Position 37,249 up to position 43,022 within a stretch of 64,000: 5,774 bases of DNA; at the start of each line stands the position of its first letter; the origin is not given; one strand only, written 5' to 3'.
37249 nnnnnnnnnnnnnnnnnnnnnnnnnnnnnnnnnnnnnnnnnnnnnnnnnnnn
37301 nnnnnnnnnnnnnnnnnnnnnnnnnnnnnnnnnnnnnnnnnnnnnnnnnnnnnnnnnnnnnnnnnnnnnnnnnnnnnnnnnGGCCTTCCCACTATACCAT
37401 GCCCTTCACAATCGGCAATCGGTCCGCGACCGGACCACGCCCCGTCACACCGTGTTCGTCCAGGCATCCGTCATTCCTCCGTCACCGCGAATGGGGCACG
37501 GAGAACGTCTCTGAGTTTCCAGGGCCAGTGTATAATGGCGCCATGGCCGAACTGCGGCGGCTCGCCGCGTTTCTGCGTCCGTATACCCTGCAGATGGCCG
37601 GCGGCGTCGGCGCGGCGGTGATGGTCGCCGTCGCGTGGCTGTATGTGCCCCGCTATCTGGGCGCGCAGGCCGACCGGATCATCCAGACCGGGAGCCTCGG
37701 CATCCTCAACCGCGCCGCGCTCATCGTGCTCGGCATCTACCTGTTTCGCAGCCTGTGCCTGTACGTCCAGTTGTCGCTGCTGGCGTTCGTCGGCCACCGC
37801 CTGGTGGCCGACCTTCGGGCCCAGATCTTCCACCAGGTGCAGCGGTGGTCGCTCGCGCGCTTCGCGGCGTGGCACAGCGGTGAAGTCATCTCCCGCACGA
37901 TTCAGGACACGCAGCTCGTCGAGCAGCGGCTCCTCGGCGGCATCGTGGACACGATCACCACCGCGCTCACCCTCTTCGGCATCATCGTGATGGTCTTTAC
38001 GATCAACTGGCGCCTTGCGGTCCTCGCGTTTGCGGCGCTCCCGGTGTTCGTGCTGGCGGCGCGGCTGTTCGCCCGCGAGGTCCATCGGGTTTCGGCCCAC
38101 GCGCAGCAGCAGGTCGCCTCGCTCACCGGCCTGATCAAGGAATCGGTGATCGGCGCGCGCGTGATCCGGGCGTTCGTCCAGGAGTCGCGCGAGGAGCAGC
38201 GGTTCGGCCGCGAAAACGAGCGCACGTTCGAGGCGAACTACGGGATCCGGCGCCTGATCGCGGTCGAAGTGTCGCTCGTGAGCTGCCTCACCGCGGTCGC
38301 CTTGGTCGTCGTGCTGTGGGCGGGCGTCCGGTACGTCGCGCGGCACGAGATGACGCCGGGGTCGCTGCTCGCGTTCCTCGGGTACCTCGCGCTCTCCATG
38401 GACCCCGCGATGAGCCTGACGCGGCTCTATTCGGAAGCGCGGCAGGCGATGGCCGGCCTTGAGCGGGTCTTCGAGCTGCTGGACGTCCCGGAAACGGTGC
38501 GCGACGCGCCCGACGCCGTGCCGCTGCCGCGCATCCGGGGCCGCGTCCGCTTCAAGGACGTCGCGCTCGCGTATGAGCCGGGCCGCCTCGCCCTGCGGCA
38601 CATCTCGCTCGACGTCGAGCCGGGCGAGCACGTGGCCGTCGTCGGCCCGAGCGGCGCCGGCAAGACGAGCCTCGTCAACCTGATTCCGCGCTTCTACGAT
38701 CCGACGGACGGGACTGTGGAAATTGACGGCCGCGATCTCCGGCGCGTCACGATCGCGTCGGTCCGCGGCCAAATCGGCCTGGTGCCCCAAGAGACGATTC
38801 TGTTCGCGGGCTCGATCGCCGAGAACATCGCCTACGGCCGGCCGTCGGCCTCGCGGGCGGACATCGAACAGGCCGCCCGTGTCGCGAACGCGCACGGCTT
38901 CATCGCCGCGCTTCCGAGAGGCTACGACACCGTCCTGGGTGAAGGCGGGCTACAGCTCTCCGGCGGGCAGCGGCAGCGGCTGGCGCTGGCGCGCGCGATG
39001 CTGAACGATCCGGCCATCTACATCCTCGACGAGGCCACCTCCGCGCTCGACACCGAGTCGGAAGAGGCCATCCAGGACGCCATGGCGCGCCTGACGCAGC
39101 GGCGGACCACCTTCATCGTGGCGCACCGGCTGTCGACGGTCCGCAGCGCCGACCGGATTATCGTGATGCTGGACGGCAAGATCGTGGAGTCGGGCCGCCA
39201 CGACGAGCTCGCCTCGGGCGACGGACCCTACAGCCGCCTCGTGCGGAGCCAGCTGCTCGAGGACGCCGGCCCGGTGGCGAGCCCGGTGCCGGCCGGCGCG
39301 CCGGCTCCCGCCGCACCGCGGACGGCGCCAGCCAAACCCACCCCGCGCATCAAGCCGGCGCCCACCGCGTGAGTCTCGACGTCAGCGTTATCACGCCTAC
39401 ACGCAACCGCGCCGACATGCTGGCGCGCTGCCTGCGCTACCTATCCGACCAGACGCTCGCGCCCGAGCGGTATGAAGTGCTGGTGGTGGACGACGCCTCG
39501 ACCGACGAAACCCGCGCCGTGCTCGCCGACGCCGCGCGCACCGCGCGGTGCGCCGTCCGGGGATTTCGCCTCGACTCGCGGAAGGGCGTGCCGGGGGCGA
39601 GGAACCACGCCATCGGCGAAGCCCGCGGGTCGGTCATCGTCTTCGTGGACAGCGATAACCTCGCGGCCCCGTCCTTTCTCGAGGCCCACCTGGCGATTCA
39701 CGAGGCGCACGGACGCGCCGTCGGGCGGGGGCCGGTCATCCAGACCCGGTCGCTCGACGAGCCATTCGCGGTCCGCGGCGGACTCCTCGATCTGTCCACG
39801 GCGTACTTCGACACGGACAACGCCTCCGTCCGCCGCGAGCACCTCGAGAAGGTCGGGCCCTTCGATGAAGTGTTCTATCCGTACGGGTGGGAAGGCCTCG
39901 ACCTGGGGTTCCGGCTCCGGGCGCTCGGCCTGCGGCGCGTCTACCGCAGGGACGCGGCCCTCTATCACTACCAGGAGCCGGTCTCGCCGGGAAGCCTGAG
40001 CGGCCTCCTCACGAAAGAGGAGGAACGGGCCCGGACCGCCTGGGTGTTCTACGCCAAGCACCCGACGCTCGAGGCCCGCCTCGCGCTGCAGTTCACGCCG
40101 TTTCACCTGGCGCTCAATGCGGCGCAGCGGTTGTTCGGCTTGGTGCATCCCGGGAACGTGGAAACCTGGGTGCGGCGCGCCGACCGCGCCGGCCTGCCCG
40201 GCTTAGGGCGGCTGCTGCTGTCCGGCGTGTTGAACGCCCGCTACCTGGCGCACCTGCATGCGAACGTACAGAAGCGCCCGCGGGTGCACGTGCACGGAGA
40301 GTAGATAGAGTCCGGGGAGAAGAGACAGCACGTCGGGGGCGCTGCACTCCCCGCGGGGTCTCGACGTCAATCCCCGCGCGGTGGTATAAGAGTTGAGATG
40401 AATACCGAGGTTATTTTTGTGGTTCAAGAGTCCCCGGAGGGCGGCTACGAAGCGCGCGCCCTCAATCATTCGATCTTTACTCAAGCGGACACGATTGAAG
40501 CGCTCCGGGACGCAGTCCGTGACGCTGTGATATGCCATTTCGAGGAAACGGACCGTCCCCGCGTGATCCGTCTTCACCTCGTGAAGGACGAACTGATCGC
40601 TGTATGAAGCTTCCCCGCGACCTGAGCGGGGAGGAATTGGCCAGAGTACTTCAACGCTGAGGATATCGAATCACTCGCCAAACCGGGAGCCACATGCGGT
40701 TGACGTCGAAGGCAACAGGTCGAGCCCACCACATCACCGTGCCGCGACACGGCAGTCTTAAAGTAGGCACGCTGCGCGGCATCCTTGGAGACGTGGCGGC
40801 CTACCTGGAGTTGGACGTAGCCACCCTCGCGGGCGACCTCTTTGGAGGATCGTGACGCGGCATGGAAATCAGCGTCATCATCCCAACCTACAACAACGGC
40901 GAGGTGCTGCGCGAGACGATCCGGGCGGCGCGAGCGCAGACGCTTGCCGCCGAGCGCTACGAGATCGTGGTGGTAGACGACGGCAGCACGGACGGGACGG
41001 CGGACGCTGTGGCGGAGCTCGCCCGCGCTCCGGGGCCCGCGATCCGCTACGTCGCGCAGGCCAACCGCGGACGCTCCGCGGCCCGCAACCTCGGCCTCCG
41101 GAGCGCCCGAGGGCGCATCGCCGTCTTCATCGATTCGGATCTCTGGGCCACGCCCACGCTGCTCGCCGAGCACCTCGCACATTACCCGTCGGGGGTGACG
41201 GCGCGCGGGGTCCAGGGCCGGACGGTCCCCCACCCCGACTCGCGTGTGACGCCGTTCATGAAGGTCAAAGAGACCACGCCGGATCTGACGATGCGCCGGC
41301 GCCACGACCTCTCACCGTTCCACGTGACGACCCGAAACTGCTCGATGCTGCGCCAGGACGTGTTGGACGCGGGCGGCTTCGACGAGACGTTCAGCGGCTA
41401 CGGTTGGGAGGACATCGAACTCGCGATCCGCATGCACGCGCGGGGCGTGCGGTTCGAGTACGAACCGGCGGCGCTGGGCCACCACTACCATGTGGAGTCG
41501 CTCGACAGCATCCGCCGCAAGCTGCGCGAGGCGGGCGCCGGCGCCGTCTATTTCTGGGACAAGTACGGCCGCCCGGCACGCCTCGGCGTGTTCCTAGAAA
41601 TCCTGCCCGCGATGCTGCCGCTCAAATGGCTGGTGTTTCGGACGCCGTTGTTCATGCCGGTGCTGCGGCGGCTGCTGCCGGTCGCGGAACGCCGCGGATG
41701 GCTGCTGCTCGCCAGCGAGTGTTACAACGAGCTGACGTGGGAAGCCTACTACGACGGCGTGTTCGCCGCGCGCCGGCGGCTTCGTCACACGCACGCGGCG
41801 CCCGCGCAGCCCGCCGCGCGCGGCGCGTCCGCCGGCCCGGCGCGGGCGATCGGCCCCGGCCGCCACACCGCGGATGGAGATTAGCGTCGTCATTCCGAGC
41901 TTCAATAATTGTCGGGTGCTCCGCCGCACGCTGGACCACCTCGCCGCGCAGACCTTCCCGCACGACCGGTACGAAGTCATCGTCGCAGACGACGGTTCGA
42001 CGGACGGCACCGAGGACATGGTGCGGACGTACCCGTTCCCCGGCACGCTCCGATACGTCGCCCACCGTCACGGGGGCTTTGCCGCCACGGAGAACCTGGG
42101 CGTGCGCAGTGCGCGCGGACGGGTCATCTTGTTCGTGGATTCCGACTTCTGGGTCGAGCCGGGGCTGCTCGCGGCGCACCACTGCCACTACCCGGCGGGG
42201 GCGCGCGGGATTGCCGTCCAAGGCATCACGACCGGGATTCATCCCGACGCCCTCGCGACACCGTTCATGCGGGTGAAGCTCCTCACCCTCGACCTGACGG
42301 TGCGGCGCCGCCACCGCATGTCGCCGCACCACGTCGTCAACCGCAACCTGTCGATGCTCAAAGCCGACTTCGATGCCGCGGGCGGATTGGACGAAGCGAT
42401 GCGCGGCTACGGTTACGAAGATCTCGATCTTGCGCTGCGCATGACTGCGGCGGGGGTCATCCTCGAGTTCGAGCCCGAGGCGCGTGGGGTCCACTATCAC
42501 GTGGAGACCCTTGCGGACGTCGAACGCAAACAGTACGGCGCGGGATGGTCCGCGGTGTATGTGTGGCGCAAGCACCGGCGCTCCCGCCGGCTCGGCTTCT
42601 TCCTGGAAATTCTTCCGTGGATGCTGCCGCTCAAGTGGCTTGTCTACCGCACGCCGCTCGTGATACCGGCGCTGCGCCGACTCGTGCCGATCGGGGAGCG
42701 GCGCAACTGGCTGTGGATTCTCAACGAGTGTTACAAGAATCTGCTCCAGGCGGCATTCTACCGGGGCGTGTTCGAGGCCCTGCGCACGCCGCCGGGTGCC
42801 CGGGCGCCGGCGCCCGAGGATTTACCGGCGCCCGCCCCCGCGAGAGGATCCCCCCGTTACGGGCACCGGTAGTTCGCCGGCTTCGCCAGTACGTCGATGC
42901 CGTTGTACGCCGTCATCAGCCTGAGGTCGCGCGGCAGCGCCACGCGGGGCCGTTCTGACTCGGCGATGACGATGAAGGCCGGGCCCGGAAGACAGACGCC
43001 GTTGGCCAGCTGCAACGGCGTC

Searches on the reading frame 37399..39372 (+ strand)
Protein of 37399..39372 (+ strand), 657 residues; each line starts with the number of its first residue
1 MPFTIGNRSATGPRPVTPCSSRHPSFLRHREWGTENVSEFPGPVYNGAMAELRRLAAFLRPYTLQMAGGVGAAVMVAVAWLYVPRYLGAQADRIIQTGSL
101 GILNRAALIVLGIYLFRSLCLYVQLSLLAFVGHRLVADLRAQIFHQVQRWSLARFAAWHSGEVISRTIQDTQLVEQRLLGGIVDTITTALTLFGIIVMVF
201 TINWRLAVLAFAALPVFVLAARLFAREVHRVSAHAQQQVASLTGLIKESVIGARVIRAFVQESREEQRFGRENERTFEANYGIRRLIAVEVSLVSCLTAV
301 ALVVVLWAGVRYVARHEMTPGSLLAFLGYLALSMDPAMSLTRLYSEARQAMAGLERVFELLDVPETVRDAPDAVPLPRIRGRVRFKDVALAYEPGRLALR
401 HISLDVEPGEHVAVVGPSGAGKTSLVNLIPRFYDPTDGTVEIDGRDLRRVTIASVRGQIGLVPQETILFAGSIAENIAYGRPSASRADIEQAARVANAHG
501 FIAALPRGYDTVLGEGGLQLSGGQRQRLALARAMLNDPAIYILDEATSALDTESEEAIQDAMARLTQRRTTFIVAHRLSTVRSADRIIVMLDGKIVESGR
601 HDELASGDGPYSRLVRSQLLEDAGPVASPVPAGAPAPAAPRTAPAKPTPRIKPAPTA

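Call 49: search_protein_families(library=pfam, max_evalue=0.00001, proteins=[window:37399-39372:+])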
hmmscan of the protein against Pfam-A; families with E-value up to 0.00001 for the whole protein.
window:37399-39372:+ (657 aa): 3 families
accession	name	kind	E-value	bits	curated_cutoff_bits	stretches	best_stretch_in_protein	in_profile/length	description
PF00664.28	ABC_membrane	-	2.8e-39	135.9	28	1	72-332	7-269/274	ABC transporter transmembrane region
PF00005.33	ABC_tran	-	1.1e-33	117.1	25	1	399-548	1-137/137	ABC transporter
PF02463.25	SMC_N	-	8e-10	39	40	1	439-590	110-211/220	RecF/RecN/SMC N terminal domain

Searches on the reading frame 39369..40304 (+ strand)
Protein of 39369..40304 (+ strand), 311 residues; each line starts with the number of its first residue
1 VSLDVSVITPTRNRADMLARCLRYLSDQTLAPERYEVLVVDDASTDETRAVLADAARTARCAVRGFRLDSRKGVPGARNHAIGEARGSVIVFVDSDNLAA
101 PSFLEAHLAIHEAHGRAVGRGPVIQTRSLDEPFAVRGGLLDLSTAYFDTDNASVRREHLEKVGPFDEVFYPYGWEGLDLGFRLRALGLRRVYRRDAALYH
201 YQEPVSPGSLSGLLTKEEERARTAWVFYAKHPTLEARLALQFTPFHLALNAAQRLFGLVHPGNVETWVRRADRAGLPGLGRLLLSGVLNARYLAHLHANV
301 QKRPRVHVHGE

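Call 49: search_protein_families(library=pfam, max_evalue=0.00001, proteins=[window:39369-40304:+])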
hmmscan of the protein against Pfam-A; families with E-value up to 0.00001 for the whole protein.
window:39369-40304:+ (311 aa): 3 families
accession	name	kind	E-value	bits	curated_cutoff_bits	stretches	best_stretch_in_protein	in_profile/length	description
PF00535.33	Glycos_transf_2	-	1.7e-27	96.8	23.3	1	6-126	1-120/168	Glycosyl transferase family 2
PF13641.12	Glyco_tranf_2_3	-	1.1e-12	49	27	1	5-203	3-214/230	Glycosyltransferase like family 2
PF10111.15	Glyco_tranf_2_2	-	5.7e-07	29.7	27.3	0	32-111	27-106/276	Glycosyltransferase like family 2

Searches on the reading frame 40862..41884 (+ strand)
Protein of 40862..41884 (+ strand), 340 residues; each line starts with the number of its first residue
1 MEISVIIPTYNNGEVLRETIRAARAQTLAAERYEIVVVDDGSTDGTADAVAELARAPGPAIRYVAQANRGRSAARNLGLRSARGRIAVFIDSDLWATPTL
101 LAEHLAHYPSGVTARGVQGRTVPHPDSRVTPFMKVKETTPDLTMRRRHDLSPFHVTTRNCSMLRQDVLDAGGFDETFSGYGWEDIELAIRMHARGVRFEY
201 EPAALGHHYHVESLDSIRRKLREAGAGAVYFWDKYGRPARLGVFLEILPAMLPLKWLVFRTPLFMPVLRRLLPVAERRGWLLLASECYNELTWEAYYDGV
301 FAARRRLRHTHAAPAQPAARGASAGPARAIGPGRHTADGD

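Call 49: search_protein_families(library=pfam, max_evalue=0.00001, proteins=[window:40862-41884:+])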
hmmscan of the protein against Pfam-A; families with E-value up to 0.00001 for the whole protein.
window:40862-41884:+ (340 aa): 4 families
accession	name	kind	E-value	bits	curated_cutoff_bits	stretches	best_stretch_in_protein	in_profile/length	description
PF00535.33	Glycos_transf_2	-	1.7e-31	109.9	23.3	1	4-169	1-165/168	Glycosyl transferase family 2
PF13641.12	Glyco_tranf_2_3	-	3.1e-19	70.3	27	1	3-224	3-228/230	Glycosyltransferase like family 2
PF10111.15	Glyco_tranf_2_2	-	4e-18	66.3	27.3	2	4-104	1-102/276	Glycosyltransferase like family 2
PF02709.20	Glyco_transf_7C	-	3.3e-07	30.3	23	1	161-212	25-76/78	N-terminal domain of galactosyltransferase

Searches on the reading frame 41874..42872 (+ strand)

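Call 49: search_protein_families(library=pfam, max_evalue=0.00001, proteins=[window:41874-42872:+])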
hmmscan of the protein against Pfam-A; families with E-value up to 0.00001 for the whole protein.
window:41874-42872:+ (332 aa): 4 families
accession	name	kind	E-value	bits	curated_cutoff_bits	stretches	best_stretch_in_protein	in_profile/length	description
PF00535.33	Glycos_transf_2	-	9.3e-25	87.9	23.3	1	4-100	1-97/168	Glycosyl transferase family 2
PF10111.15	Glyco_tranf_2_2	-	2e-12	47.6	27.3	1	5-97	2-97/276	Glycosyltransferase like family 2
PF13641.12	Glyco_tranf_2_3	-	8.8e-12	46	27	1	3-218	3-222/230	Glycosyltransferase like family 2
PF02709.20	Glyco_transf_7C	-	6.9e-06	26.1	23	0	159-205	24-70/78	N-terminal domain of galactosyltransferase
